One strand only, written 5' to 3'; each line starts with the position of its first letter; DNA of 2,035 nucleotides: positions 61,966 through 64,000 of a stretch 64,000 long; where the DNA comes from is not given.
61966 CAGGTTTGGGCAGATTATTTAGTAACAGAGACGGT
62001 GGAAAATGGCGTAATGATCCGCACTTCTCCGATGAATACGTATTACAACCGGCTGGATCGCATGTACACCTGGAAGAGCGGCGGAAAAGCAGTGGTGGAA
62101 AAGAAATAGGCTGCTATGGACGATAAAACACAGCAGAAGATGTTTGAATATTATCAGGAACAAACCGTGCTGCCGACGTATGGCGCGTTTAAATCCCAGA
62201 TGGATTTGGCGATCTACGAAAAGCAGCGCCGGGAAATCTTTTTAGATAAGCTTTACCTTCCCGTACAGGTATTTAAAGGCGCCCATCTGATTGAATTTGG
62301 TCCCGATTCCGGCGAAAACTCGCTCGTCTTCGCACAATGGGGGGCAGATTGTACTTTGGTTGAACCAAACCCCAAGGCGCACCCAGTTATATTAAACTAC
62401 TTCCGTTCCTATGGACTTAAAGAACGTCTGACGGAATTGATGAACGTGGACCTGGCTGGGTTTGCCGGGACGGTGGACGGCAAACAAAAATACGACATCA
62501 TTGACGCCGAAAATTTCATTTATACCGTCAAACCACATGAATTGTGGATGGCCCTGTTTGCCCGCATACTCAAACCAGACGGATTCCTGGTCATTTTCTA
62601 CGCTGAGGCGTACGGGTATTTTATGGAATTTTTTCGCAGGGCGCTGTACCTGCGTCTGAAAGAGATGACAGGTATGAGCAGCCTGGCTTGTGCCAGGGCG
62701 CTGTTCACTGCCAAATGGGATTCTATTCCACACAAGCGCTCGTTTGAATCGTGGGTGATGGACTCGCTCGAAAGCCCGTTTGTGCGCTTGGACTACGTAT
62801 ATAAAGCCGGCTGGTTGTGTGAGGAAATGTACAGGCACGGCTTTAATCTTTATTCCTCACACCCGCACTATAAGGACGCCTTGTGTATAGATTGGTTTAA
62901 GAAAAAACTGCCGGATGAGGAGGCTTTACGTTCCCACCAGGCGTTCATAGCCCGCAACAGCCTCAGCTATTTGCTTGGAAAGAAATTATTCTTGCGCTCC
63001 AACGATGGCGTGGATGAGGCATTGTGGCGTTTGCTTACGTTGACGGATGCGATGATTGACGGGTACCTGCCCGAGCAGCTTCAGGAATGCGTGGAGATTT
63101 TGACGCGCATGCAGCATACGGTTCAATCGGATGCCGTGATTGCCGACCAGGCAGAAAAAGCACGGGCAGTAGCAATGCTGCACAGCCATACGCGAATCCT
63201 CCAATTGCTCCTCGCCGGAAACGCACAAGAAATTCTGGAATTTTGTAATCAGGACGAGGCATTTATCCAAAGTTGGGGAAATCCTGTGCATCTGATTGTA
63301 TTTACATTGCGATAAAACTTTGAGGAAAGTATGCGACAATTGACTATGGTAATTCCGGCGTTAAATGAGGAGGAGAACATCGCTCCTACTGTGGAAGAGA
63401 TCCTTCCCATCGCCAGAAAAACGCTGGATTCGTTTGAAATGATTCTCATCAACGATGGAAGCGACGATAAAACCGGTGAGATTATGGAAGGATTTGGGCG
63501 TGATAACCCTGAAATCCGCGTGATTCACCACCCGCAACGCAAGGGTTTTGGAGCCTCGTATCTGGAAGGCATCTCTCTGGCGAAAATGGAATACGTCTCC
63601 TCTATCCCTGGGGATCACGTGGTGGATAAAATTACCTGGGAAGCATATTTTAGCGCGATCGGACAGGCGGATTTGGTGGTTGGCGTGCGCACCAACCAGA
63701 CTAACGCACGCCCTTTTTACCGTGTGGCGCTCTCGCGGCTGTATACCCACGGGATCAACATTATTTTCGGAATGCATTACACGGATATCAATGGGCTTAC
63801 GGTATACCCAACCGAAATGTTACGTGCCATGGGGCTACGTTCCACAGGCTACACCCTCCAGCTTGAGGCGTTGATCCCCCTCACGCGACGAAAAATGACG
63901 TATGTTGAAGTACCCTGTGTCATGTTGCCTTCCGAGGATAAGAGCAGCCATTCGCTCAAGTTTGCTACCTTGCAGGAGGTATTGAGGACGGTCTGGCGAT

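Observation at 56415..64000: Tailoring-type operon (DegT, methyltransferase, GNAT, radical SAM, methyltransferase, GT2) divergent from an unassignable 629-aa membrane protein, cut off by the window edge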

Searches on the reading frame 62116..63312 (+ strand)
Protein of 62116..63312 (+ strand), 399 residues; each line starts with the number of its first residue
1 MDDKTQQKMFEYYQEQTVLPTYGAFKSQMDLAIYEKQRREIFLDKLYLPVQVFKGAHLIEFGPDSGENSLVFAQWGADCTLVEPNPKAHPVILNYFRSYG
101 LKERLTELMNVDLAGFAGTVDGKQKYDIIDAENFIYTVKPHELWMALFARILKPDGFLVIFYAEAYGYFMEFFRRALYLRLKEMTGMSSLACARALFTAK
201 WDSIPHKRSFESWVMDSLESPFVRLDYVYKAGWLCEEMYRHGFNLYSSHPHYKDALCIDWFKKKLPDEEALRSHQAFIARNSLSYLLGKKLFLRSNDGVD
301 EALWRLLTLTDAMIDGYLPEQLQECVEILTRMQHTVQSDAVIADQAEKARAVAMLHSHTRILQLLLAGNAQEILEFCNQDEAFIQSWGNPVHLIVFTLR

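Call 4: search_protein_families(library=pfam, proteins=[window:62116-63312:+], max_evalue=0.01)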
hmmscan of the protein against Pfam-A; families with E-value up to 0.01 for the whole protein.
window:62116-63312:+ (399 aa): 1 family
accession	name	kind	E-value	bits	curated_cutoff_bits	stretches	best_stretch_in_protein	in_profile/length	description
PF13489.12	Methyltransf_23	-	1.2e-12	48.3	27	1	52-245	20-161/164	Methyltransferase domain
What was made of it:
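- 62116..63315 (+): 399-aa methyltransferase (Methyltransf_23) with a C-terminal extension of about 150 aa of unknown function. PF13489, 1.2e-12, covering residues 52-245 (call 4).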

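Call 5: search_protein_families(library=ncbifam, proteins=[window:62116-63312:+], max_evalue=0.01)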
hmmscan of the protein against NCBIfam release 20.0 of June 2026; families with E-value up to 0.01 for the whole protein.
window:62116-63312:+ (399 aa): 0 families

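Call 7: find_encoding_contigs(protein=window:62116-63312:+, flank=10000, max_places=10)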
Protein window:62116-63312:+ (399 aa): 1 contig read that carries it; 1 place shown.
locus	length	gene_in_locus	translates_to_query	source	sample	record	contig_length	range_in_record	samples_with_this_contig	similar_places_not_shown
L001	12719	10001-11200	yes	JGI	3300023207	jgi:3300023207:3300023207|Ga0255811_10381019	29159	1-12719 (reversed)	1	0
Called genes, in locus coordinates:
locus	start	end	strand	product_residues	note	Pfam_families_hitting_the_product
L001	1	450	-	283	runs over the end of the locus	PF00528:BPD_transp_1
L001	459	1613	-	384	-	PF01547:SBP_bac_1, PF13416:SBP_bac_8, PF13531:SBP_bac_11 (faint), PF13343:SBP_bac_6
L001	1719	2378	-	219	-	PF00856:SET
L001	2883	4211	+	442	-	PF04055:Radical_SAM, PF12544:LAM_C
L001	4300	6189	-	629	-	-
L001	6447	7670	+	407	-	PF01041:DegT_DnrJ_EryC1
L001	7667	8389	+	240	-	PF13489:Methyltransf_23 (weak), PF13847:Methyltransf_31 (weak), PF08241:Methyltransf_11 (weak), PF08242:Methyltransf_12 (weak), PF13649:Methyltransf_25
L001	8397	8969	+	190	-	PF13302:Acetyltransf_3, PF13523:Acetyltransf_8 (weak), PF00583:Acetyltransf_1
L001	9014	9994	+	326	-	PF04055:Radical_SAM, PF13186:SPASM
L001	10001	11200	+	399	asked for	PF13489:Methyltransf_23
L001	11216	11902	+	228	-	PF00535:Glycos_transf_2, PF10111:Glyco_tranf_2_2 (weak), PF13641:Glyco_tranf_2_3 (weak)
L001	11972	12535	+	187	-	-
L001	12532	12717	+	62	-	?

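Call 38: search_protein_families(library=pfam, proteins=[L001:11972-12535:+, L001:11216-11899:+], max_evalue=1)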
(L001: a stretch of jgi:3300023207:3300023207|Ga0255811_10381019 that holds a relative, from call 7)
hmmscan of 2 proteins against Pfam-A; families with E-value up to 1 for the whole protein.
L001:11972-12535:+ (187 aa): 1 family
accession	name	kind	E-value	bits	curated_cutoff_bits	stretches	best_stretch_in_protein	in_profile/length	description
PF07907.16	YibE_F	-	0.045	13.7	27.2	1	19-104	25-104/241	YibE/F-like protein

L001:11216-11899:+ (228 aa): 4 families
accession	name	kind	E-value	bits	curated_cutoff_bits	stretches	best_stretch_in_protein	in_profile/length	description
PF00535.33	Glycos_transf_2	-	5.3e-22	79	23.3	1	6-136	2-131/168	Glycosyl transferase family 2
PF13641.12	Glyco_tranf_2_3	-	1.9e-06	28.5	27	1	4-122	3-122/230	Glycosyltransferase like family 2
PF10111.15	Glyco_tranf_2_2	-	4.3e-06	26.9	27.3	1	5-105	1-101/276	Glycosyltransferase like family 2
PF02406.22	MmoB_DmpM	-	0.19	12.4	25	0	45-68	10-33/85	MmoB/DmpM family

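Call 48: search_solved_structures(query=window:62116-63312:+, max_evalue=0.1)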
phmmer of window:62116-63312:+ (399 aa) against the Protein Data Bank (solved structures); distinct sequences matched with E-value up to 0.1: 1.
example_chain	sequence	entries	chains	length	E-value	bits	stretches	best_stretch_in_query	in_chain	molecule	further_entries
7fbh_A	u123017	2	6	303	0.081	15.2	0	57-160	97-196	BezA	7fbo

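Call 60: search_solved_structures(query=L001:11216-11899:+, max_evalue=0.001)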
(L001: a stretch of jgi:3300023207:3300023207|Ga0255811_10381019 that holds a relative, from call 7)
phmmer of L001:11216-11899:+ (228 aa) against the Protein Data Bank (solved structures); distinct sequences matched with E-value up to 0.001: 10.
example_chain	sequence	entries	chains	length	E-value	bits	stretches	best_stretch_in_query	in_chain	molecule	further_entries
5hea_A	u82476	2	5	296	3.7e-08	36.7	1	4-110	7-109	Putative glycosyltransferase (GalT1)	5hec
3bcv_A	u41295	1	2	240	1.5e-07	34.7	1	4-106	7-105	Putative glycosyltransferase protein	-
6p61_A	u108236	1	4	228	2.3e-07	34.1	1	4-99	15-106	Glycosyltransferase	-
2z87_A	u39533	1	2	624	5.7e-07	32.8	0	5-99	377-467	Chondroitin synthase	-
2z86_A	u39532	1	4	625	5.7e-07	32.8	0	5-99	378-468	Chondroitin synthase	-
5mlz_A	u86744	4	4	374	2.5e-06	30.7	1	4-225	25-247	Dolichol monophosphate mannose synthase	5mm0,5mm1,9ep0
5eke_A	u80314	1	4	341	3.2e-05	27.1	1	3-91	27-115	Uncharacterized glycosyltransferase sll0501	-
5ekp_C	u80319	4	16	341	3.2e-05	27.1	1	3-91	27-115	Uncharacterized glycosyltransferase sll0501 | Glycosyltransferase sll0501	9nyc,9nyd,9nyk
9nye_A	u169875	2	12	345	3.3e-05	27.1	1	3-91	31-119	Glycosyltransferase sll0501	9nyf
9jma_A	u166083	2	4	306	0.00099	22.2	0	5-99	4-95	GalNAc(5)-diNAcBac-PP-undecaprenol beta-1,3-glucosyltransferase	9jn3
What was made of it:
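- The GT2 is of the short dolichol-phosphate-mannose-synthase type (call 60).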

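Call 77: find_related_loci(query=L001:11972-12535:+, collection=metagenome_contigs, flank=10000)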
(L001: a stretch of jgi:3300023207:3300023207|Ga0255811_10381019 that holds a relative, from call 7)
Query L001:11972-12535:+ (187 aa) in metagenome_contigs; peptide patterns used: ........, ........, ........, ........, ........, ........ (x = any residue, [..] = any of these).
71 stretches matched a pattern, but none encodes a relative of the query by tblastn (E <= 1e-3).

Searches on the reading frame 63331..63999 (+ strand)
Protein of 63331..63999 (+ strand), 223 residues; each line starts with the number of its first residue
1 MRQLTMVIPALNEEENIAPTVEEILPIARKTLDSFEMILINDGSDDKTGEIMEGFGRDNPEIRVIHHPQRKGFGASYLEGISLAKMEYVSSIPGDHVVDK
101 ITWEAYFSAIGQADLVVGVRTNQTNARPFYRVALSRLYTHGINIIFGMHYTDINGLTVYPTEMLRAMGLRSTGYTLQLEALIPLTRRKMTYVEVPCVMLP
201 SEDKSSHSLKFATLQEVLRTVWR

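Call 4: search_protein_families(library=pfam, proteins=[window:63331-63999:+], max_evalue=0.01)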
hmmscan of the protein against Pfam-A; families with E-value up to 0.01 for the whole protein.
window:63331-63999:+ (223 aa): 3 families
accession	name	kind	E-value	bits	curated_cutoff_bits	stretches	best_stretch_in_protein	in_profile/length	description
PF00535.33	Glycos_transf_2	-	5e-22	79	23.3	1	6-136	2-131/168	Glycosyl transferase family 2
PF13641.12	Glyco_tranf_2_3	-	1.8e-06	28.6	27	1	4-122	3-122/230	Glycosyltransferase like family 2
PF10111.15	Glyco_tranf_2_2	-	4.1e-06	26.9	27.3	1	5-105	1-101/276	Glycosyltransferase like family 2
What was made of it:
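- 63331..64000 (+): Short GT2 glycosyltransferase, 228 aa, ending at about 64017 just outside the window. Probable polyprenyl-phosphate sugar synthase. PF00535, 5e-22 (call 4).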

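Call 5: search_protein_families(library=ncbifam, proteins=[window:63331-63999:+], max_evalue=0.01)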
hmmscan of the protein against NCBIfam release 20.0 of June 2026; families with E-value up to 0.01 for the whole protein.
window:63331-63999:+ (223 aa): 17 families
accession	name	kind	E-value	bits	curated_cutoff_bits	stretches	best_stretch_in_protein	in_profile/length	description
TIGR03937.1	PgaC_IcaA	equivalog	1.1e-17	64.1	422.3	1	3-104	46-144/407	poly-beta-1,6-N-acetyl-D-glucosamine synthase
TIGR04182.1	glyco_TIGR04182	equivalog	6.9e-12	45.3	325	1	4-209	2-201/293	S-layer glycoprotein N-glycosyltransferase AglJ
NF007482.0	PRK10073.1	equivalog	2.1e-11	43.4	423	1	3-115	7-115/334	glycosyltransferase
NF047588.1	GlcsyltransPgfSStrep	equivalog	1.3e-10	41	500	1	3-99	2-99/308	glycosyltransferase PgfS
NF047683.1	TeichurnBiosyTuaG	equivalog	1.1e-07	31.8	400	1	4-97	8-98/252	teichuronic acid biosynthesis protein TuaG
TIGR03965.1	mycofact_glyco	equivalog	4.3e-07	29.1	280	1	2-97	74-166/467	mycofactocin biosynthesis glycosyltransferase MftF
NF058614.1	PPMAGASynPpgS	equivalog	7.3e-07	28.8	370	1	6-199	4-197/226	polyprenyl-phospho-N-acetylgalactosaminyl synthase PpgS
TIGR04283.1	glyco_like_mftF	equivalog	1.7e-06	27.8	182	1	4-106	1-93/221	TIGR04283 family arsenosugar biosynthesis glycosyltransferase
NF010496.0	PRK13915.1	equivalog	1.1e-05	24.7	262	1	2-58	31-87/307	glucosyl-3-phosphoglycerate synthase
NF007986.1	PRK10714.1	equivalog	2.2e-05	23.6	529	1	2-97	6-102/316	undecaprenyl-phosphate 4-deoxy-4-formamido-L-arabinose transferase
NF053739.1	GlytfEpsEBac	equivalog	4e-05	22.7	450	1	11-97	10-94/265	glycosyltransferase EpsE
NF041875.1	EPS_EpsD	equivalog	0.00015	21.3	370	1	5-96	2-90/325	exopolysaccharide biosynthesis glycosyltransferase EpsD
NF041394.1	GtaseAglG_Halo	equivalog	0.00025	20.4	440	1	25-110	23-107/304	glucosyl-dolichyl phosphate glucuronosyltransferase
NF038302.1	EPS_HpsE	equivalog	0.00099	18.2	300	1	3-109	2-109/307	hormogonium polysaccharide biosynthesis glycosyltransferase HpsE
TIGR03469.1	HpnB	hypoth_equivalog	0.0011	18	379.25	1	3-58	45-98/386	hopene-associated glycosyltransferase HpnB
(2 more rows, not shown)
